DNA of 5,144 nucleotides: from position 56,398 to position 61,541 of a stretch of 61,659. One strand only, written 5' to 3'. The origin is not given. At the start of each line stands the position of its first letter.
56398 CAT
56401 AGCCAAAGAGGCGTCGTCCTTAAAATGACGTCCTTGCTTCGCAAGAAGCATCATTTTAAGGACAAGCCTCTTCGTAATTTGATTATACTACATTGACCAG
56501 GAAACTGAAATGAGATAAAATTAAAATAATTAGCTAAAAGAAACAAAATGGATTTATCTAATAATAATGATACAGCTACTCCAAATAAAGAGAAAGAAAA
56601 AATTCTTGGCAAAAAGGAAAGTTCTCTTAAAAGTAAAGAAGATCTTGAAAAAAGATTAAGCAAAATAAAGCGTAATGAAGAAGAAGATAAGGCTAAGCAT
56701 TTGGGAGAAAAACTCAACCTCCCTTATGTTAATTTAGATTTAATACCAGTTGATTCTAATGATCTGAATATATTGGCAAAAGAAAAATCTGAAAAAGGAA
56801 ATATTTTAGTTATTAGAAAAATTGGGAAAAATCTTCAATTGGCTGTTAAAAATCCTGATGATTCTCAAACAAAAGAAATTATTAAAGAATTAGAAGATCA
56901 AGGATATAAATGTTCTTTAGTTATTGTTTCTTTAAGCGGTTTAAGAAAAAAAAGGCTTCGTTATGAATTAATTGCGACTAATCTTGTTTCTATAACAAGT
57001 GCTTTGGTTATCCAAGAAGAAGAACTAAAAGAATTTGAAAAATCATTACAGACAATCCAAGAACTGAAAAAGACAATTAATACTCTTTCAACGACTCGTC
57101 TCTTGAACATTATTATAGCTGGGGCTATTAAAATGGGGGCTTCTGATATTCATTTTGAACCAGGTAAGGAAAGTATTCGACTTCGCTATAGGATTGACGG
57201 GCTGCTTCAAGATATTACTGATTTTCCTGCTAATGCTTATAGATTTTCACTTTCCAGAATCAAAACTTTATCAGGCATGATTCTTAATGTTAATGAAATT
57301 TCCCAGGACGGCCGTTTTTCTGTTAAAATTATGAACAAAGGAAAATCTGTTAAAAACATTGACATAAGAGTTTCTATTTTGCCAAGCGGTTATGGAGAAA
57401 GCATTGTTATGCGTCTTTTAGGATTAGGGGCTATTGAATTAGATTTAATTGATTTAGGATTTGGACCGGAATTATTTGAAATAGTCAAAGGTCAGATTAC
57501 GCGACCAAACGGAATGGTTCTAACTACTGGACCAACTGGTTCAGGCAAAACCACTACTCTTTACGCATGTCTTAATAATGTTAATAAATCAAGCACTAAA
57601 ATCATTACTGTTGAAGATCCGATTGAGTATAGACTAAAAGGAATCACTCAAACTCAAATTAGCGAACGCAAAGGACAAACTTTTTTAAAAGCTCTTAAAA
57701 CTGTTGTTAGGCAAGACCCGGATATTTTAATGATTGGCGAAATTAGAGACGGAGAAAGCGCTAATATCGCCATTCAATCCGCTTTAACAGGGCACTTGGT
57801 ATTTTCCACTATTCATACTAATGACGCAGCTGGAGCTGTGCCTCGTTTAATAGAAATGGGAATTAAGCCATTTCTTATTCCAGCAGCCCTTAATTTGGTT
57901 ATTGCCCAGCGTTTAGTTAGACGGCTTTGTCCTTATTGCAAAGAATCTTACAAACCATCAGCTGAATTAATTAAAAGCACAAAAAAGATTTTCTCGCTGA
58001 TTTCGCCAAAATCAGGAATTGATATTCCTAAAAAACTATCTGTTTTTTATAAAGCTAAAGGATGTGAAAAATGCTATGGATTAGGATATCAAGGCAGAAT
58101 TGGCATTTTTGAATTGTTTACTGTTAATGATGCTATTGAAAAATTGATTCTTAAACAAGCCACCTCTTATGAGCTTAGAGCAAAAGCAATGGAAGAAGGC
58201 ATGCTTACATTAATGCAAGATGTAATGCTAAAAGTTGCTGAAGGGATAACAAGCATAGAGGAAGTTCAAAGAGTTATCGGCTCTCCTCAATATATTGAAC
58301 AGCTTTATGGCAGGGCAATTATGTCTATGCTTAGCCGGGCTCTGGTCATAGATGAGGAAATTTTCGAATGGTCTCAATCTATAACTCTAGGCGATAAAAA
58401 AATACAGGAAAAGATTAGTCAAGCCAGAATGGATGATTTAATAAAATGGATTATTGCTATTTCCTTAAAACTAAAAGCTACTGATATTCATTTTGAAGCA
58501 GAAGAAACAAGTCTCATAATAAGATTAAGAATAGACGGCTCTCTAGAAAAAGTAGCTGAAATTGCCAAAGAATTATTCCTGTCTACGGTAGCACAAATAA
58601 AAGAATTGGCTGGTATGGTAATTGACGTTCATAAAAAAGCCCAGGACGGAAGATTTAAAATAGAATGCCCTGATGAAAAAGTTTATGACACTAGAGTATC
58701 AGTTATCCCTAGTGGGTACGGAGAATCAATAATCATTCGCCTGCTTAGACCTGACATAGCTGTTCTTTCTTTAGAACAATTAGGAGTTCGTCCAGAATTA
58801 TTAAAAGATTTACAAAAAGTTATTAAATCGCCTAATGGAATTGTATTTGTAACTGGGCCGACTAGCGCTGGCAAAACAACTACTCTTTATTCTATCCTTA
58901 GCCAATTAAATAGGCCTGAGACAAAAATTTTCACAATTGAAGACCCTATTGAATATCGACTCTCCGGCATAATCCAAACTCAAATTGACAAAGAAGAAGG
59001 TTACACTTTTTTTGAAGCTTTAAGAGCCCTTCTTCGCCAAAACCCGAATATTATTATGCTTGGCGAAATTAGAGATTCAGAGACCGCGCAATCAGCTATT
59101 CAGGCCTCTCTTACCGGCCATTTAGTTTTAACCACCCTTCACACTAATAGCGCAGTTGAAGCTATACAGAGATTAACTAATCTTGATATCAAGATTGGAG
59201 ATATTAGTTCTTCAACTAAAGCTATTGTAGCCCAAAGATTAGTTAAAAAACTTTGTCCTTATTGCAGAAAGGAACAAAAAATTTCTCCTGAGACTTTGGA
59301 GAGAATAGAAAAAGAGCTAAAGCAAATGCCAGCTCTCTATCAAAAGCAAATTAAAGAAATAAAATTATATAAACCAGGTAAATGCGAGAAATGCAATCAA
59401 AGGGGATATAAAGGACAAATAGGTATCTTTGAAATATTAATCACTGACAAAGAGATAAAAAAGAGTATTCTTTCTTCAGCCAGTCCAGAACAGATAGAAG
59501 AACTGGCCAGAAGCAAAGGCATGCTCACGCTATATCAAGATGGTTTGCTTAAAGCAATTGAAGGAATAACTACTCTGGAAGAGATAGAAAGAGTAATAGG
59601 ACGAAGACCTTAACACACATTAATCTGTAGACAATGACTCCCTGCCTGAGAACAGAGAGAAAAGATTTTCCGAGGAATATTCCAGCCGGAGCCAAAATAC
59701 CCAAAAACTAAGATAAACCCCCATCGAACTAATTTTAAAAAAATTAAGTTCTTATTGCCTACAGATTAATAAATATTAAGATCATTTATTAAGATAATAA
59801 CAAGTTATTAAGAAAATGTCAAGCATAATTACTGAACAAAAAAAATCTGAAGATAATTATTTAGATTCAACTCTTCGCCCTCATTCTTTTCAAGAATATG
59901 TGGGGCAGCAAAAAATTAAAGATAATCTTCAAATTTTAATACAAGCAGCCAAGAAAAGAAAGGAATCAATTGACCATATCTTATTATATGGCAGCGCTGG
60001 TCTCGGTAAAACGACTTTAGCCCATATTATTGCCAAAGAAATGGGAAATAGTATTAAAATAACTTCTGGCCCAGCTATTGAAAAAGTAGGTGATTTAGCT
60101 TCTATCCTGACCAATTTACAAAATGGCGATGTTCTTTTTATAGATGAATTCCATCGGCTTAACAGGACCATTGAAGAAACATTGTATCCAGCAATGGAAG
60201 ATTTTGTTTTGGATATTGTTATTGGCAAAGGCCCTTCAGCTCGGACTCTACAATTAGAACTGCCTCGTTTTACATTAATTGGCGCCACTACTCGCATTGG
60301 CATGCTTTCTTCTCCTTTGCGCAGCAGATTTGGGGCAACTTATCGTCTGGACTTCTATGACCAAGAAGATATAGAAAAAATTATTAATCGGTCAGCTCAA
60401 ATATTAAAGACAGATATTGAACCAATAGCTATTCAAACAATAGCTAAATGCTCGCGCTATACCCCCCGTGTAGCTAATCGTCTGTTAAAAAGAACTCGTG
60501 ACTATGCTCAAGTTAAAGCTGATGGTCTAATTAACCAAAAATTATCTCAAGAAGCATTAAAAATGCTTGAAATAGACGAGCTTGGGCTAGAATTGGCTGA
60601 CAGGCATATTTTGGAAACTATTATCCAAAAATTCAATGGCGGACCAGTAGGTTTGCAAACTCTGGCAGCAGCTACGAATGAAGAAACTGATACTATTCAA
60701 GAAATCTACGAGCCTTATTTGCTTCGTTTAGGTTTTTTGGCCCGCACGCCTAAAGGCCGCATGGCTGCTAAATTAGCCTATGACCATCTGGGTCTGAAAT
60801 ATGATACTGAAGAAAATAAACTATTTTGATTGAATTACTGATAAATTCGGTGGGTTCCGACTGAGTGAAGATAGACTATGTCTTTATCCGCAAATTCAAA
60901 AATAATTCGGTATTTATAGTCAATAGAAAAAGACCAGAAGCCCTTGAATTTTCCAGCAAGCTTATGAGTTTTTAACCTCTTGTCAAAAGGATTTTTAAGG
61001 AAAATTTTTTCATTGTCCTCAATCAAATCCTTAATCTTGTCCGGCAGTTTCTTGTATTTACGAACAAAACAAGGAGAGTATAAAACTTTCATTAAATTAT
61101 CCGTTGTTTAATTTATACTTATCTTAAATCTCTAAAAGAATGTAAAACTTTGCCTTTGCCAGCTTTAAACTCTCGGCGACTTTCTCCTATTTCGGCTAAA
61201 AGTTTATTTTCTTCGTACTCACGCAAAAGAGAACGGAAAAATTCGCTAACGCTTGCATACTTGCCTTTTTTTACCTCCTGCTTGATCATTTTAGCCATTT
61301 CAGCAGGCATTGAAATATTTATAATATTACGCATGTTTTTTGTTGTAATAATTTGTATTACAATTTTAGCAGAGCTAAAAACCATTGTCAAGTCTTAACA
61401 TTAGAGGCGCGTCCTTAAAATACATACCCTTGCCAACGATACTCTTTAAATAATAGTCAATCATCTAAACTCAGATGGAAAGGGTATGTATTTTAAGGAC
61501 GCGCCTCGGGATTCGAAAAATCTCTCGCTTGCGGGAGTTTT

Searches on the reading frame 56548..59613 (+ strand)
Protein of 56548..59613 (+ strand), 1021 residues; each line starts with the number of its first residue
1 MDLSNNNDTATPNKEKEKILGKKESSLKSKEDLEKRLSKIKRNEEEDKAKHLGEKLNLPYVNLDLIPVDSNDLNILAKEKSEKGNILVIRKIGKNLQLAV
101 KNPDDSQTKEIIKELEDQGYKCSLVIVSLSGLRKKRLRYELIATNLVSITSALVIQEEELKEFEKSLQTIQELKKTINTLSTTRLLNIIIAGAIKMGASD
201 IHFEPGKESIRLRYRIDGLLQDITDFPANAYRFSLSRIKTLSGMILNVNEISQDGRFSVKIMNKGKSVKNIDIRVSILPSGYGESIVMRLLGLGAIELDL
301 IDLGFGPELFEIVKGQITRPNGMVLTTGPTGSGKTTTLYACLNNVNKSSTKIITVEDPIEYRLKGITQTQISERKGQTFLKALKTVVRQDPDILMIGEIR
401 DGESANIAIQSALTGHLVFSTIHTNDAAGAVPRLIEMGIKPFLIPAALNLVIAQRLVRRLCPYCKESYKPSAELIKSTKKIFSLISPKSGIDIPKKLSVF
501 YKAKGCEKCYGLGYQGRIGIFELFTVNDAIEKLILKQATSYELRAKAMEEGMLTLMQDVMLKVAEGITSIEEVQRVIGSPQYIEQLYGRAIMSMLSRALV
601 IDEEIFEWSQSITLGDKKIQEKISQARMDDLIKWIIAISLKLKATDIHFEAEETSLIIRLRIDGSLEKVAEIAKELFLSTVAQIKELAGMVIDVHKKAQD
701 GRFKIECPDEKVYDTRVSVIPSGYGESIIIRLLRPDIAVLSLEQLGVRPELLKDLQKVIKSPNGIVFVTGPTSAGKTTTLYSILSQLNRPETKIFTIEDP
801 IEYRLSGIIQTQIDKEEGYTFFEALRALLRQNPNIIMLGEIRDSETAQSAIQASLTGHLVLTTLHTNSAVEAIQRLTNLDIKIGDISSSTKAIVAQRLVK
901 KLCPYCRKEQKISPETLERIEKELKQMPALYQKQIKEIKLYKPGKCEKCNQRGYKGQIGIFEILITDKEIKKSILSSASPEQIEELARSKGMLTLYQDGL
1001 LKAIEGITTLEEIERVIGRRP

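Call 8: search_protein_families(library=pfam, proteins=[window:56548-59613:+], max_evalue=0.01)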
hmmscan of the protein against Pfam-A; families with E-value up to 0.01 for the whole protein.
window:56548-59613:+ (1021 aa): 23 families
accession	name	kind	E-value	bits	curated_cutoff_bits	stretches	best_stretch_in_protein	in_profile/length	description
PF00437.27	T2SSE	-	3.4e-227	753.6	24.9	2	183-575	9-370/370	Type II/IV secretion system protein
PF13173.12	AAA_14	-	1.5e-09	38.4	27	1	763-856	2-86/129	AAA domain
PF25199.1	nSTAND_NTPase5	-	3.9e-09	36.9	34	1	750-815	27-95/145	Novel STAND NTPase 5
PF13191.12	AAA_16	-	2.1e-08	35.3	32.6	1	752-831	12-81/167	AAA ATPase domain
PF13401.12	AAA_22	-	4.1e-08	34.1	27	0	762-796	4-40/130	AAA domain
PF01637.24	ATPase_2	-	3.1e-07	30.9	33.2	0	750-795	6-52/225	ATPase domain predominantly from Archaea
PF13555.12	AAA_29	-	3.8e-06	27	27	0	319-340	20-41/61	P-loop containing region of AAA domain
PF12775.13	AAA_7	-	1.3e-05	25.2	25.8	0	320-355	32-67/181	P-loop containing dynein motor region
PF00004.35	AAA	-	1.8e-05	25.7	21.2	0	324-399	1-66/131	ATPase family associated with various cellular activities (AAA)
PF05157.20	MshEN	-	1.9e-05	25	23.1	1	56-132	1-76/90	MshEN domain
PF13604.12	AAA_30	-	3.9e-05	23.9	27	0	313-353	10-50/191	AAA domain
PF00265.24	TK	-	5.7e-05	23.5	20.6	0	324-376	4-59/176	Thymidine kinase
PF20720.3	nSTAND3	-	7.5e-05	22.9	27.2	0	319-359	15-55/155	Novel STAND NTPase 3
PF02492.25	cobW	-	0.00024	21.2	20.7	0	324-354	3-34/180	CobW/HypB/UreG, nucleotide-binding domain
PF00005.33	ABC_tran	-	0.00031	21.8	25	0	323-374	13-64/137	ABC transporter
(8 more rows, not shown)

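Call 24: find_homologous_proteins(query=window:56548-59613:+, max_evalue=1e-50)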
Query window:56548-59613:+ (1021 aa): 8000 proteins with E <= 1e-50 among 8000 candidates; the best 120 are listed.
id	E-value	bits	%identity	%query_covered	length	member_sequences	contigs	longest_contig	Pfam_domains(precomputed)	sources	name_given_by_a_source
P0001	0.0e+0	2126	97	100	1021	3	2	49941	PF13173.13,PF05157.21,PF00265.25,PF00437.27,PF13555.13,PF00004.36,PF13401.13,PF01637.25,PF25199.2,PF13191.13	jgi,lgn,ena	-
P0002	0.0e+0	1896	84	100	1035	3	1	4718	PF13173.13,PF05157.21,PF00437.27,PF13555.13,PF13401.13,PF01637.25,PF25199.2,PF20720.4,PF13191.13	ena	-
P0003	0.0e+0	1720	78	96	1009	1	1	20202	PF13173.13,PF05157.21,PF00437.27,PF13604.13,PF13555.13,PF00004.36,PF13401.13,PF01637.25,PF25199.2,PF20720.4,PF13191.13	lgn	-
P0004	0.0e+0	1714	78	97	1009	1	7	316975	PF13173.13,PF05157.21,PF00437.27,PF13555.13,PF13401.13,PF01637.25,PF25199.2,PF20720.4,PF13191.13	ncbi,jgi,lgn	jgi:type IV pilus assembly protein PilB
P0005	0.0e+0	1562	70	97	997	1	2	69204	PF13173.13,PF05157.21,PF00437.27,PF13604.13,PF13555.13,PF13401.13,PF01637.25,PF25199.2,PF20720.4,PF13191.13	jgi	-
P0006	0.0e+0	1545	70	96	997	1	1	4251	PF13173.13,PF00437.27,PF13604.13,PF00005.34,PF13555.13,PF00004.36,PF13401.13,PF01637.25,PF25199.2,PF20720.4,PF13191.13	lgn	-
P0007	0.0e+0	1525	70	96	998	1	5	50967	PF13173.13,PF16796.12,PF00437.27,PF13604.13,PF13555.13,PF13401.13,PF01637.25,PF13191.13,PF05157.21,PF00005.34,PF25199.2,PF20720.4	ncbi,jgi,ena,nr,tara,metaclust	ncbi:MAG: hypothetical protein CMI55_03260 [Parcubacteria group bacterium]|jgi:type II secretory ATP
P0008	0.0e+0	1519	68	97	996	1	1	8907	PF13173.13,PF00437.27,PF13604.13,PF13245.13,PF13555.13,PF00004.36,PF13401.13,PF01637.25,PF04851.22,PF13191.13,PF05157.21,PF00005.34,PF25199.2,PF20720.4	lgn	-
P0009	0.0e+0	1511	69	97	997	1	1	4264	PF13173.13,PF16796.12,PF00437.27,PF13604.13,PF13555.13,PF00004.36,PF13401.13,PF01637.25,PF13191.13,PF05157.21,PF00005.34,PF25199.2,PF20720.4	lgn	-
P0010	0.0e+0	1505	68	97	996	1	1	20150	PF13173.13,PF05157.21,PF16796.12,PF00437.27,PF13604.13,PF13555.13,PF13401.13,PF01637.25,PF25199.2,PF20720.4,PF13191.13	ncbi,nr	ncbi:MAG: GspE/PulE family protein [Patescibacteria group bacterium]|nr:GspE/PulE family protein [Pa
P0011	0.0e+0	1487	67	99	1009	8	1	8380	PF13173.13,PF05157.21,PF00437.27,PF13604.13,PF13555.13,PF13401.13,PF01637.25,PF25199.2,PF20720.4,PF13191.13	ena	-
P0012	0.0e+0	1390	63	95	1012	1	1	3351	PF13173.13,PF05157.21,PF00437.27,PF13604.13,PF13555.13,PF13401.13,PF01637.25,PF25199.2,PF20720.4,PF13191.13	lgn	-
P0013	0.0e+0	1361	62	96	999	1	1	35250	PF13173.13,PF16796.12,PF00437.27,PF13604.13,PF13245.13,PF13555.13,PF13401.13,PF00448.29,PF01637.25,PF13191.13,PF05157.21,PF06414.19,PF02492.26,PF00005.34,PF25199.2,PF20720.4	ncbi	-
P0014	0.0e+0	1353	61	96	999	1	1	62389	PF13173.13,PF16796.12,PF00437.27,PF13604.13,PF13245.13,PF13555.13,PF13401.13,PF00448.29,PF01637.25,PF03215.22,PF13191.13,PF05157.21,PF02492.26,PF00005.34,PF25199.2,PF20720.4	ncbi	-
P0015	0.0e+0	1347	47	97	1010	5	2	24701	PF13173.13,PF00437.27,PF00004.36,PF13401.13,PF04851.22,PF14327.12,PF13191.13,PF05157.21,PF02492.26,PF00005.34,PF12775.14,PF25199.2,PF20720.4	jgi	jgi:type IV pilus assembly protein PilB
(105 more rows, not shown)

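Call 26: find_encoding_contigs(protein=P0001, flank=8000, max_places=4)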
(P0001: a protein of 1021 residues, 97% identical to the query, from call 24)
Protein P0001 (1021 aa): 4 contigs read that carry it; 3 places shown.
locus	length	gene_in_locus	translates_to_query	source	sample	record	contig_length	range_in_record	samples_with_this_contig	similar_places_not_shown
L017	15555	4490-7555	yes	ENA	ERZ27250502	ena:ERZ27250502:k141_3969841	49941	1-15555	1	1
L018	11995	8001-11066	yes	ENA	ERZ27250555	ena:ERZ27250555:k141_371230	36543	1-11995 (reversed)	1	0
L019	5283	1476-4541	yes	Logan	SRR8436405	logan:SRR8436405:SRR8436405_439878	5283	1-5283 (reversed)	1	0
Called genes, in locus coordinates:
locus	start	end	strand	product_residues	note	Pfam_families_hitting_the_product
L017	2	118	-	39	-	?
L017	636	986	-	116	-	PF05635:23S_rRNA_IVP (weak), PF22296:bAvd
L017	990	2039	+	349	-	PF00078:RVT_1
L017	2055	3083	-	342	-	PF11258:DUF3048, PF17479:DUF3048_C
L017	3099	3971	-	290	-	PF02739:5_3_exonuc_N, PF01367:5_3_exonuc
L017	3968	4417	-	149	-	PF02367:TsaE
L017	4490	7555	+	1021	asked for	PF05157:MshEN (faint), PF13173:AAA_14 (faint), PF13401:AAA_22 (faint), PF25199:nSTAND_NTPase5 (faint), PF01637:ATPase_2 (faint), PF00437:T2SSE, PF13191:AAA_16 (faint), PF00437:T2SSE, +3 more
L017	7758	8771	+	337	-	PF05496:RuvB_N, PF06068:TIP49 (faint), PF00004:AAA, PF00910:RNA_helicase (faint), PF07728:AAA_5 (weak), PF17864:AAA_lid_4, PF05491:WHD_RuvB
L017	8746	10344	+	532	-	PF00932:LTD, PF18911:PKD_4, PF00801:PKD, PF00932:LTD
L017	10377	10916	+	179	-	PF20772:TACO1_YebC_N, PF01709:Transcrip_reg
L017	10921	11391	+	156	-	PF02075:RuvC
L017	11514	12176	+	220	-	PF14402:7TM_transglut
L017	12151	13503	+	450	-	PF02655:ATP-grasp_3 (faint), PF14397:ATPgrasp_ST, PF14398:ATPgrasp_YheCD (faint), PF08443:RimK (faint), PF05618:RimB-like (faint)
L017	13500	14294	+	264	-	PF01071:GARS_A (weak), PF02655:ATP-grasp_3 (weak), PF08443:RimK, PF02955:GSH-S_ATP (weak)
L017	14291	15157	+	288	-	PF08443:RimK, PF14398:ATPgrasp_YheCD (weak)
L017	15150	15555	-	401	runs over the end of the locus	PF00579:tRNA-synt_1b, PF22421:SYY_C-terminal (weak), PF01479:S4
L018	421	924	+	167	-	PF05198:IF3_N, PF00707:IF3_C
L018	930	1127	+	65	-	PF01632:Ribosomal_L35p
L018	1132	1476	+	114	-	PF00453:Ribosomal_L20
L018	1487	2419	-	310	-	PF06144:DNA_pol3_delta, PF21694:DNA_pol3_delta_C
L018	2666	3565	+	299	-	-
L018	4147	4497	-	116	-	PF05635:23S_rRNA_IVP (weak), PF22296:bAvd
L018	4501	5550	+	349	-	PF00078:RVT_1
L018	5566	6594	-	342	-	PF11258:DUF3048, PF17479:DUF3048_C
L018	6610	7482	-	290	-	PF02739:5_3_exonuc_N, PF01367:5_3_exonuc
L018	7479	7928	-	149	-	PF02367:TsaE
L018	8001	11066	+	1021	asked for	PF05157:MshEN (faint), PF13173:AAA_14 (faint), PF13401:AAA_22 (faint), PF25199:nSTAND_NTPase5 (faint), PF01637:ATPase_2 (faint), PF00437:T2SSE, PF13191:AAA_16 (faint), PF00437:T2SSE, +3 more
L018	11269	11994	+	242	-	?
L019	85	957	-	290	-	PF02739:5_3_exonuc_N, PF01367:5_3_exonuc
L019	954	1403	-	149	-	PF02367:TsaE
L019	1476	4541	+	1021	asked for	PF05157:MshEN (faint), PF13173:AAA_14 (faint), PF13401:AAA_22 (faint), PF25199:nSTAND_NTPase5 (faint), PF01637:ATPase_2 (faint), PF00437:T2SSE, PF13191:AAA_16 (faint), PF00437:T2SSE, +3 more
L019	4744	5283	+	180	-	?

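Call 27: find_encoding_contigs(protein=P0004, flank=8000, max_places=3)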
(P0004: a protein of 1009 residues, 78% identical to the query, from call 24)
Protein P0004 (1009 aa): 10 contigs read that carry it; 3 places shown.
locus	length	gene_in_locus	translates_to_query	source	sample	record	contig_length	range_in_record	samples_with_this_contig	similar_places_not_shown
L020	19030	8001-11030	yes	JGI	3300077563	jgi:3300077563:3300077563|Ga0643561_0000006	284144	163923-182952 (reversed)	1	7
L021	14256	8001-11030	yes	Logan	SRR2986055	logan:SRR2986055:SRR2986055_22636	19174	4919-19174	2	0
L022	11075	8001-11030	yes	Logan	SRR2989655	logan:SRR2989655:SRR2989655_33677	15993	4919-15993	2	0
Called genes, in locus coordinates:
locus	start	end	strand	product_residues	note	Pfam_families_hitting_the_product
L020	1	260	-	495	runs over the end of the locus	PF03485:Arg_tRNA_synt_N, PF00750:tRNA-synt_1d, PF09334:tRNA-synt_1g (faint), PF05746:DALR_1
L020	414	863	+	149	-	PF01668:SmpB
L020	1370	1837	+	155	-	PF05198:IF3_N, PF00707:IF3_C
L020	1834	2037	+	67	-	PF01632:Ribosomal_L35p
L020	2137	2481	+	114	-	PF00453:Ribosomal_L20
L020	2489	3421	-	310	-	PF06144:DNA_pol3_delta (weak), PF21694:DNA_pol3_delta_C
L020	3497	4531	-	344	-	PF11258:DUF3048, PF17479:DUF3048_C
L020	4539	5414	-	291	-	PF02739:5_3_exonuc_N, PF01367:5_3_exonuc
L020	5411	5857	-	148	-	PF02367:TsaE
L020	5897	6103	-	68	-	-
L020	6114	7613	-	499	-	PF00570:HRDC, PF13742:tRNA_anti_2, PF02601:Exonuc_VII_L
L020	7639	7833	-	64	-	-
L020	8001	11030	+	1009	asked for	PF05157:MshEN (weak), PF13173:AAA_14 (faint), PF13401:AAA_22 (faint), PF01637:ATPase_2 (faint), PF20720:nSTAND3 (faint), PF00437:T2SSE, PF13191:AAA_16 (faint), PF00437:T2SSE, +2 more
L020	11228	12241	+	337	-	PF05496:RuvB_N, PF06068:TIP49 (faint), PF00004:AAA, PF07728:AAA_5 (weak), PF17864:AAA_lid_4, PF05491:WHD_RuvB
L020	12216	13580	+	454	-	PF12836:HHH_3, PF00633:HHH, PF18911:PKD_4, PF00801:PKD, PF00932:LTD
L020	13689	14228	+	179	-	PF20772:TACO1_YebC_N, PF01709:Transcrip_reg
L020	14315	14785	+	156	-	PF02075:RuvC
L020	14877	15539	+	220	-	PF14402:7TM_transglut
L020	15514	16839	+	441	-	PF02655:ATP-grasp_3 (faint), PF14397:ATPgrasp_ST, PF08443:RimK (faint), PF14398:ATPgrasp_YheCD (faint), PF05618:RimB-like (faint)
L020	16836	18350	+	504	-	PF02222:ATP-grasp (faint), PF02655:ATP-grasp_3, PF02786:CPSase_L_D2 (faint)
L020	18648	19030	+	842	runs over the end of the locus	PF00912:Transgly, PF00905:Transpeptidase, PF17957:Big_7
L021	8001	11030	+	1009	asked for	PF05157:MshEN (weak), PF13173:AAA_14 (faint), PF13401:AAA_22 (faint), PF01637:ATPase_2 (faint), PF20720:nSTAND3 (faint), PF00437:T2SSE, PF13191:AAA_16 (faint), PF00437:T2SSE, +2 more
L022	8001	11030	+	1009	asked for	PF05157:MshEN (weak), PF13173:AAA_14 (faint), PF13401:AAA_22 (faint), PF01637:ATPase_2 (faint), PF20720:nSTAND3 (faint), PF00437:T2SSE, PF13191:AAA_16 (faint), PF00437:T2SSE, +2 more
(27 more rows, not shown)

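Call 68: find_encoding_contigs(protein=P0002, flank=5000, max_places=3)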
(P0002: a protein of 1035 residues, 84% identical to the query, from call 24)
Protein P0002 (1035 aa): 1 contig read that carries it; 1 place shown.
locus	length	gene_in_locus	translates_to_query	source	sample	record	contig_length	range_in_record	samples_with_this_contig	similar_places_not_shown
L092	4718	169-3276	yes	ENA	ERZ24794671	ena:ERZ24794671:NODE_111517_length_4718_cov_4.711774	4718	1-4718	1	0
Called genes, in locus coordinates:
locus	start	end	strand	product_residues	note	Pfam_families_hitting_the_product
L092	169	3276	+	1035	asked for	PF13173:AAA_14 (faint), PF05157:MshEN (faint), PF13401:AAA_22 (faint), PF00437:T2SSE, PF01637:ATPase_2 (faint), PF13191:AAA_16 (faint), PF20720:nSTAND3 (faint), PF00437:T2SSE, +2 more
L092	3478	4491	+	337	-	PF05496:RuvB_N, PF06068:TIP49 (faint), PF00004:AAA, PF07728:AAA_5 (weak), PF17864:AAA_lid_4, PF05491:WHD_RuvB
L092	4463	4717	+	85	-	?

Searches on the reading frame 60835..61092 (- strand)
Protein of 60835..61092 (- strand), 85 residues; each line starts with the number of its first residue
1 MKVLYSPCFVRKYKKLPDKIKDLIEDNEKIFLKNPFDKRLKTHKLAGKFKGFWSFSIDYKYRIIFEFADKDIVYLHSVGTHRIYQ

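Call 8: search_protein_families(library=pfam, proteins=[window:60835-61092:-], max_evalue=0.01)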
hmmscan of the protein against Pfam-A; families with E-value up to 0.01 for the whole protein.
window:60835-61092:- (85 aa): 5 families
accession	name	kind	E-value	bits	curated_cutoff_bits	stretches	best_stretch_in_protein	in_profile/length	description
PF06769.20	YoeB_toxin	-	1.3e-06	28.7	27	1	9-75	12-74/80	YoeB-like toxin of bacterial type II toxin-antitoxin system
PF15738.11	YafQ_toxin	-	2.8e-06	27.9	30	1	10-82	10-84/88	Bacterial toxin of type II toxin-antitoxin system, YafQ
PF05015.19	HigB-like_toxin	-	1.5e-05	25.8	27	1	34-74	47-85/91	RelE-like toxin of type II toxin-antitoxin system HigB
PF05016.21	ParE_toxin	-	0.00033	21.6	23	1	3-82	1-86/89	ParE toxin of type II toxin-antitoxin system, parDE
PF15781.12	ParE-like_toxin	-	0.0012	19.3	28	1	3-82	1-80/87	ParE-like toxin of type II bacterial toxin-antitoxin system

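Call 9: search_protein_families(library=padloc, proteins=[window:60835-61092:-], max_evalue=0.01)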
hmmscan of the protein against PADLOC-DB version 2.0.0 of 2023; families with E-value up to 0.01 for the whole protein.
window:60835-61092:- (85 aa): 0 families

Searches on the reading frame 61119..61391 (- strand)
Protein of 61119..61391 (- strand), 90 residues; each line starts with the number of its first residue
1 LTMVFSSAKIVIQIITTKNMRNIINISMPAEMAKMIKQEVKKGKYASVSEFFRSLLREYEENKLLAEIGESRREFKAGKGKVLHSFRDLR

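Call 8: search_protein_families(library=pfam, proteins=[window:61119-61391:-], max_evalue=0.01)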
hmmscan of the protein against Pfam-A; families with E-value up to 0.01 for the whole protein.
window:61119-61391:- (90 aa): 2 families
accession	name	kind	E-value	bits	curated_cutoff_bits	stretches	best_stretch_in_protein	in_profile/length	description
PF01402.27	RHH_1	-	6.3e-06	26.4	20.5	1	24-61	2-38/39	Ribbon-helix-helix protein, copG family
PF03693.20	ParD_antitoxin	-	0.0011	19.8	21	1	33-63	14-44/81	Bacterial antitoxin of ParD toxin-antitoxin type II system and RHH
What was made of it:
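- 60835..61391 (-): Second toxin-antitoxin module (RelE/YoeB/YafQ-like toxin 60835-61092; RHH antitoxin 61119-61391), absent from relative L017. Pfam, call 8.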

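Call 9: search_protein_families(library=padloc, proteins=[window:61119-61391:-], max_evalue=0.01)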
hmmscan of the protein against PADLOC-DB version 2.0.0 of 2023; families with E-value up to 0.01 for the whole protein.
window:61119-61391:- (90 aa): 2 families
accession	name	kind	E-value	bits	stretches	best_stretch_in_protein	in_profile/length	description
PDLC01423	Cas5_IIId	-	0.0022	14.6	1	22-85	375-437/482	CAS-III-D; effector_G5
PDLC02819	DpdC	-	0.0068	14.8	1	4-77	5-79/101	DpdC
